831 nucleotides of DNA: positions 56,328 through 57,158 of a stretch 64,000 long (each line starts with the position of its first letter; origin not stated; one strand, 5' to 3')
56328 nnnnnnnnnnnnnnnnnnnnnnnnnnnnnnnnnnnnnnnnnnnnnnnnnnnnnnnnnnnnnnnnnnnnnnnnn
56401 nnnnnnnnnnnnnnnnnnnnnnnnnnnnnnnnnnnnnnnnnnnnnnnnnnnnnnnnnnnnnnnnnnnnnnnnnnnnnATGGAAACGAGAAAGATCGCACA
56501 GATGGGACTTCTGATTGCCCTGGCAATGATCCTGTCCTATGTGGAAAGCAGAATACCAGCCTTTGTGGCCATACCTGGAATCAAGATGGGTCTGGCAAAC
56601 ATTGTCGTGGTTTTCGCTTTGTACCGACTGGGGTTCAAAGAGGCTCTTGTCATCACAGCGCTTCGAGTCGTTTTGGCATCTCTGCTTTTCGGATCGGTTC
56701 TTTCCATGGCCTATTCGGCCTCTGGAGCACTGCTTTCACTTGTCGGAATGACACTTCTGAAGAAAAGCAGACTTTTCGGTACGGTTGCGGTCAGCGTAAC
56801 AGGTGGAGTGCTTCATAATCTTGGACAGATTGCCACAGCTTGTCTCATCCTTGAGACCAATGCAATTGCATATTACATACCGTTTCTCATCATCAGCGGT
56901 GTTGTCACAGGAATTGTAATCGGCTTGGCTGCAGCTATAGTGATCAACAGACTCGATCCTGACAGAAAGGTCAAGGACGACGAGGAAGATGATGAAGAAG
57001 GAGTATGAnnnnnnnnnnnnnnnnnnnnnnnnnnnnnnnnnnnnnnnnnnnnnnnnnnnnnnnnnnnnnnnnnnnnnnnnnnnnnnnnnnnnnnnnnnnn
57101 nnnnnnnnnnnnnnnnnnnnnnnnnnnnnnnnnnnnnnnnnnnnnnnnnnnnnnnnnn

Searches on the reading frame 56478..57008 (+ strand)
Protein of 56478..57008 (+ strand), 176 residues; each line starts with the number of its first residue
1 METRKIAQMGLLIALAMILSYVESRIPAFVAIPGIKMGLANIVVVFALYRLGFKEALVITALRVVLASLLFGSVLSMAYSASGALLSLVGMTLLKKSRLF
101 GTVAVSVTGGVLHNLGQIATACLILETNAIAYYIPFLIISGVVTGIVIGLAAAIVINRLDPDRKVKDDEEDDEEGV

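Call 3: search_protein_families(library=pfam, proteins=[window:56478-57008:+], max_evalue=0.1)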
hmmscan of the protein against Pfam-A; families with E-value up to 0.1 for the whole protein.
window:56478-57008:+ (176 aa): 1 family
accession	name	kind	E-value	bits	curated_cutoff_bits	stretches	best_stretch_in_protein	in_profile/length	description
PF07456.16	Hpre_diP_synt_I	-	6.5e-40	137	30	1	12-153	1-145/147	Heptaprenyl diphosphate synthase component I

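Call 4: search_protein_families(library=ncbifam, proteins=[window:56478-57008:+], max_evalue=0.1)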
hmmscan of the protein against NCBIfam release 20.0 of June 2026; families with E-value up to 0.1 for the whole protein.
window:56478-57008:+ (176 aa): 2 families
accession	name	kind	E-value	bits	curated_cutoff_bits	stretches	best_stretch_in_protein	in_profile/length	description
NF046054.1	memb_MPN527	equivalog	0.0022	18.1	80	1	3-157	2-139/211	MPN527 family putative ECF transporter permease subunit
TIGR04518.1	ECF_S_folT_fam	subfamily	0.008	15.9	60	1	2-92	3-89/163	folate family ECF transporter S component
